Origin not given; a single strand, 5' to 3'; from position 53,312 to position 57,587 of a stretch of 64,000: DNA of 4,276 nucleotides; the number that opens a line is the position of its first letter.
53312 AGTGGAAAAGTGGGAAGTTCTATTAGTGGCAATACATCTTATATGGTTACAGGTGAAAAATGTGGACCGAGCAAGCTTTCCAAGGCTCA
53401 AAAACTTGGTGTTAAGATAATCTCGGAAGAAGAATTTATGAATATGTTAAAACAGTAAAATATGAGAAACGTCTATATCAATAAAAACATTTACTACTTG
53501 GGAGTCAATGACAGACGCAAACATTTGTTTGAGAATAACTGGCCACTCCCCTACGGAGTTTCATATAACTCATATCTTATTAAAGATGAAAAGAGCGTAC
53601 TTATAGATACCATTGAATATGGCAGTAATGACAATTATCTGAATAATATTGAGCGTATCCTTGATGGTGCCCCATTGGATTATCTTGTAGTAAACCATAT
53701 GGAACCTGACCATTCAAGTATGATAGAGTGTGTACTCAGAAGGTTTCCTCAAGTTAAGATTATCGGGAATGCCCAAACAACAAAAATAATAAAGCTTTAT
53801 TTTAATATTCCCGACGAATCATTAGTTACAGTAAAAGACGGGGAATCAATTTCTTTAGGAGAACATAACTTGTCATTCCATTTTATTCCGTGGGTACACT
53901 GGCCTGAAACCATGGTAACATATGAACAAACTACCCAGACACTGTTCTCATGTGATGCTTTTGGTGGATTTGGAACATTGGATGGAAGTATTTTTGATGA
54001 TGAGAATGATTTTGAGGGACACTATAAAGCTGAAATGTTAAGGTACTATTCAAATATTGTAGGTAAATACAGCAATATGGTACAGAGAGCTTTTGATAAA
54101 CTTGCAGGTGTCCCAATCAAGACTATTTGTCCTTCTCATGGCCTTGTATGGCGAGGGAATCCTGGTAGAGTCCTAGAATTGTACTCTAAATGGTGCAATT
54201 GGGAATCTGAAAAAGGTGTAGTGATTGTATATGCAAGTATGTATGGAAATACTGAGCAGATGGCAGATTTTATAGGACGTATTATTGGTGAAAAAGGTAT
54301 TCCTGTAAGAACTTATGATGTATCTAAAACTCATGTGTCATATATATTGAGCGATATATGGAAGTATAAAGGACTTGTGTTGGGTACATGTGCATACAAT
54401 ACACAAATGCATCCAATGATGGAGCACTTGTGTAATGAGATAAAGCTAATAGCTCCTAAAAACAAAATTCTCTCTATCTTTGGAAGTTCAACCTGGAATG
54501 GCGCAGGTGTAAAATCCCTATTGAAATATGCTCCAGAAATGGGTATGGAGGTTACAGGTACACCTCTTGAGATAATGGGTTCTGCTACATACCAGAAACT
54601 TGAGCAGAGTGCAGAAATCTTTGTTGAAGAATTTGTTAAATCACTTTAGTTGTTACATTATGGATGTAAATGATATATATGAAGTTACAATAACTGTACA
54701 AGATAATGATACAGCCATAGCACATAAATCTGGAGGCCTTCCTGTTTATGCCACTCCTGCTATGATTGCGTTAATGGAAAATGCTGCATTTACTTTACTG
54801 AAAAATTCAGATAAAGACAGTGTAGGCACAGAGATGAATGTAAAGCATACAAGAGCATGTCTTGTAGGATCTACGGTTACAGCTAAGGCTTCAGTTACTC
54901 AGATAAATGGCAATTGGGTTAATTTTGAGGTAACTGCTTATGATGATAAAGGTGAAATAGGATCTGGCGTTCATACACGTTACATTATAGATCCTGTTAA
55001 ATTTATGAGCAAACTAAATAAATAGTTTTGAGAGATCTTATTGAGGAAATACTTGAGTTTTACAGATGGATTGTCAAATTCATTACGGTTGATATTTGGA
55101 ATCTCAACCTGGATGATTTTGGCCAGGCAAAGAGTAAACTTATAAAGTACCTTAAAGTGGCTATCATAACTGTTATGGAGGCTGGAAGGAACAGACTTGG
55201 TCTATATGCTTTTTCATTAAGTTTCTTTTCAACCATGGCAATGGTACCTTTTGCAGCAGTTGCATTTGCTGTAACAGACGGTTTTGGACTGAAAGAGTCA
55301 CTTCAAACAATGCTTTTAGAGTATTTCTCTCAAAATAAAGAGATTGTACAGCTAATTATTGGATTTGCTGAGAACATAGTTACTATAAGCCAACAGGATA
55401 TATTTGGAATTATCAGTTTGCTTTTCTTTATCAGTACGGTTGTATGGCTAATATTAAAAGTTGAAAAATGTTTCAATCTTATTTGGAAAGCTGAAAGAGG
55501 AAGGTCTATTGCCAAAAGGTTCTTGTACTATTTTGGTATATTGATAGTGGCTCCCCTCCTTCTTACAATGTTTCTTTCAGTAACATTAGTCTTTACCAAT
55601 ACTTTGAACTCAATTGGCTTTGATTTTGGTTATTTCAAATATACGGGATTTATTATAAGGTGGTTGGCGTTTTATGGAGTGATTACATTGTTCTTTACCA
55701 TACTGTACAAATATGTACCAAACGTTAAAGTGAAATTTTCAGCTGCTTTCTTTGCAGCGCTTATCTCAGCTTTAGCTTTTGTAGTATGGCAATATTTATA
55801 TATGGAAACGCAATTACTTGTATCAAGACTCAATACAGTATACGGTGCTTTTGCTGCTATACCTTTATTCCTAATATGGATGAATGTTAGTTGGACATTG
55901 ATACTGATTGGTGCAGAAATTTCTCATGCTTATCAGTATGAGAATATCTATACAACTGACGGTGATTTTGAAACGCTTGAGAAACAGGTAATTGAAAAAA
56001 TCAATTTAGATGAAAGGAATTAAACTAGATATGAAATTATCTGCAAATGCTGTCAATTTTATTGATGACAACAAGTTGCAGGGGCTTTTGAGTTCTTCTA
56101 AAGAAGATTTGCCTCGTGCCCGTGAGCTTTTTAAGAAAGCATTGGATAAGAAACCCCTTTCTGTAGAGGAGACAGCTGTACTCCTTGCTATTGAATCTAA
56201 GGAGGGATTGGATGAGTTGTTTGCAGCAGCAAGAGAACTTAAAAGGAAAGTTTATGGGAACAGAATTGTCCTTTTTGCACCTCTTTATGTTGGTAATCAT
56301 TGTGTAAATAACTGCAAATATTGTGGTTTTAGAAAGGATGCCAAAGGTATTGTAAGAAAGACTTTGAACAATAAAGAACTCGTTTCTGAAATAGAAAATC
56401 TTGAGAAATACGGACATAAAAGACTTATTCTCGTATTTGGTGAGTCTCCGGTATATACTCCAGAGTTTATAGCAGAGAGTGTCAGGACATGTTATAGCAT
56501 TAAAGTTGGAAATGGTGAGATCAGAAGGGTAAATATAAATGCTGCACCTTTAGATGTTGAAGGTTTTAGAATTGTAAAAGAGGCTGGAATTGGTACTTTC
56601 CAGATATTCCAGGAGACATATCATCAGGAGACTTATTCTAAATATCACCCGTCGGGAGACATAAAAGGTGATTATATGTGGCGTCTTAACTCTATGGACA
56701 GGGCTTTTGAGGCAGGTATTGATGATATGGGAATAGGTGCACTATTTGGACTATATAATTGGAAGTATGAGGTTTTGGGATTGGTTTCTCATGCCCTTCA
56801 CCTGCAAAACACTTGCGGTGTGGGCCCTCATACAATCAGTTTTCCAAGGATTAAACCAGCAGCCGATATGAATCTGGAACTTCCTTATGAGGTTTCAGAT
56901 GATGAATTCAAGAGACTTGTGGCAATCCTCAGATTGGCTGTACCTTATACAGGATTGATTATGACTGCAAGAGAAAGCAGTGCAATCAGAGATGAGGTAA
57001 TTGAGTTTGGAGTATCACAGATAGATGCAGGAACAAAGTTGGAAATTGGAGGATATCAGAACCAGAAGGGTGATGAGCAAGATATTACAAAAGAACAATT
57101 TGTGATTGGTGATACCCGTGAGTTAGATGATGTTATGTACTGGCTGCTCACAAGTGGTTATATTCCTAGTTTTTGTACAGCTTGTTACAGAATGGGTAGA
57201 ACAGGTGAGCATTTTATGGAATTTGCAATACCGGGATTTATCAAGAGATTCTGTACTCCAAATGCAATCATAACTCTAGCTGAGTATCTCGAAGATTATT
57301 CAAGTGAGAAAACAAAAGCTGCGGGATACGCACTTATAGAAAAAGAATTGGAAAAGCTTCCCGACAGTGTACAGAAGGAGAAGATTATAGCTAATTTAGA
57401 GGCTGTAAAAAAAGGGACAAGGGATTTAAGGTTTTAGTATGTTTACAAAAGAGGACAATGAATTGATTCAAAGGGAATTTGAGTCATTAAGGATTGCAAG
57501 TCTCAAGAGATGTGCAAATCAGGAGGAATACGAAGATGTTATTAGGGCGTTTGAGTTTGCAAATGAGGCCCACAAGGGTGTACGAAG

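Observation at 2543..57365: The word TCCCGAC(A/G) is about 10-fold over-represented, independent of strand and reading frame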

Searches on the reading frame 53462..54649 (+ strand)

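Call 7: search_protein_families(library=ncbifam, proteins=[window:53462-54649:+])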
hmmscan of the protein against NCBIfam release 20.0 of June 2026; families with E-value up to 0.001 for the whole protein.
window:53462-54649:+ (395 aa): 15 families
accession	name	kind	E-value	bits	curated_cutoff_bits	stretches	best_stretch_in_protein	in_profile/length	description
NF008887.0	PRK11921.1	equivalog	6.6e-77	259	635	1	4-392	3-392/396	anaerobic nitric oxide reductase flavorubredoxin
NF003954.0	PRK05452.1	equivalog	1.1e-71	242.3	711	1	4-365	3-368/479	anaerobic nitric oxide reductase flavorubredoxin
NF000059.1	tet_redox_37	exception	3.4e-23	82.4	225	1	192-267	1-76/108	tetracycline resistance NADPH-dependent oxidoreductase Tet(37)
TIGR01753.1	flav_short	equivalog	4e-15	56.5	123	1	253-385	1-134/140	flavodoxin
NF005246.0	PRK06756.1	subfamily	5.7e-09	36.1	130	1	253-395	4-147/148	flavodoxin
NF005216.0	PRK06703.1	subfamily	1e-07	32.1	127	1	253-343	4-91/151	flavodoxin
NF004050.0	PRK05569.1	subfamily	3.5e-06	27.4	136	1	251-384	2-133/141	flavodoxin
NF004049.0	PRK05568.1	equivalog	4.5e-06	27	206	1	252-348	3-97/142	flavodoxin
NF006747.0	PRK09271.1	equivalog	2.5e-05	24.1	104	1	253-342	3-93/160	flavodoxin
TIGR04559.1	SoxH_rel_PQQ_2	hypoth_equivalog_domain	2.9e-05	23.6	280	0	122-177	133-190/283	quinoprotein relay system zinc metallohydrolase 2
NF006737.0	PRK09267.1-3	equivalog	5.5e-05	22.8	238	1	253-342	4-88/174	flavodoxin FldA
TIGR01754.1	flav_RNR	hypoth_equivalog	7.5e-05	22.7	163.8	1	253-342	3-89/140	putative ribonucleotide reductase-associated flavodoxin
NF012229.1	bla_class_B_core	domain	0.00024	21.3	100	1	38-142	19-125/139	metallo-beta-lactamase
TIGR01752.1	flav_long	equivalog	0.00044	19.8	146.75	1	253-342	2-86/167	flavodoxin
NF006739.0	PRK09267.1-5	subfamily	0.00077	19.2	175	0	253-341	4-87/168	flavodoxin FldA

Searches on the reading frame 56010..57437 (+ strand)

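Call 7: search_protein_families(library=ncbifam, proteins=[window:56010-57437:+])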
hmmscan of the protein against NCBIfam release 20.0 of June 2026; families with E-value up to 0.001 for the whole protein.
window:56010-57437:+ (475 aa): 16 families
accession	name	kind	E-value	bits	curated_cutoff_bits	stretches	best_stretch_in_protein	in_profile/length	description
TIGR03955.1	rSAM_HydG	equivalog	1.5e-161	538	312.15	1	11-475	5-470/470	[FeFe] hydrogenase H-cluster radical SAM maturase HydG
TIGR02351.2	thiH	equivalog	4.4e-83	279.3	380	1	41-387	26-359/364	2-iminoacetate synthase ThiH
TIGR04158.1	rSAM_MIA_synth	equivalog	2.6e-30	105.4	400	1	54-375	25-350/368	3-methyl-2-indolic acid synthase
TIGR03910.1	pyrrolys_PylB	equivalog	7.2e-25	87.6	348.2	1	39-223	7-191/347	methylornithine synthase PylB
TIGR03956.1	rSAM_HydE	equivalog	1.8e-20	73.5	254.6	1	45-236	6-190/340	[FeFe] hydrogenase H-cluster radical SAM maturase HydE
TIGR00433.2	bioB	equivalog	1.5e-10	40.8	225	1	53-344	6-287/307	biotin synthase BioB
NF005609.0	PRK07360.1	equivalog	5.8e-09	35.2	426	1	38-147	9-120/374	7,8-didemethyl-8-hydroxy-5-deazariboflavin synthase subunit CofH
TIGR03551.1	F420_cofH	equivalog_domain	1.1e-08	34.3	374.1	1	55-160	4-111/345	5-amino-6-(D-ribitylamino)uracil--L-tyrosine 4-hydroxyphenyl transferase CofH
TIGR03699.1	menaquin_MqnC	equivalog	1.9e-07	30.3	428.1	1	62-160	12-113/342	cyclic dehypoxanthinyl futalosine synthase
TIGR03700.1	mena_SCO4494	equivalog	1.5e-06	27.4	434.55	1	42-160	3-120/351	aminofutalosine synthase MqnE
TIGR03550.1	F420_cofG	equivalog_domain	1.6e-06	27.6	213.35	1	94-148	10-64/322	7,8-didemethyl-8-hydroxy-5-deazariboflavin synthase CofG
NF004884.0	PRK06245.1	equivalog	2.4e-06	26.6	209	1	94-157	21-82/340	7,8-didemethyl-8-hydroxy-5-deazariboflavin synthase subunit CofG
TIGR00423.1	TIGR00423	subfamily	3.7e-06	26.4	260.25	1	95-160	12-77/310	CofH family radical SAM protein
NF004580.0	PRK05926.1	equivalog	0.00012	21.5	583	1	38-131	16-111/370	hypothetical protein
NF006276.0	PRK08444.1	equivalog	0.0004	19.5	560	1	39-159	2-120/353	aminofutalosine synthase MqnE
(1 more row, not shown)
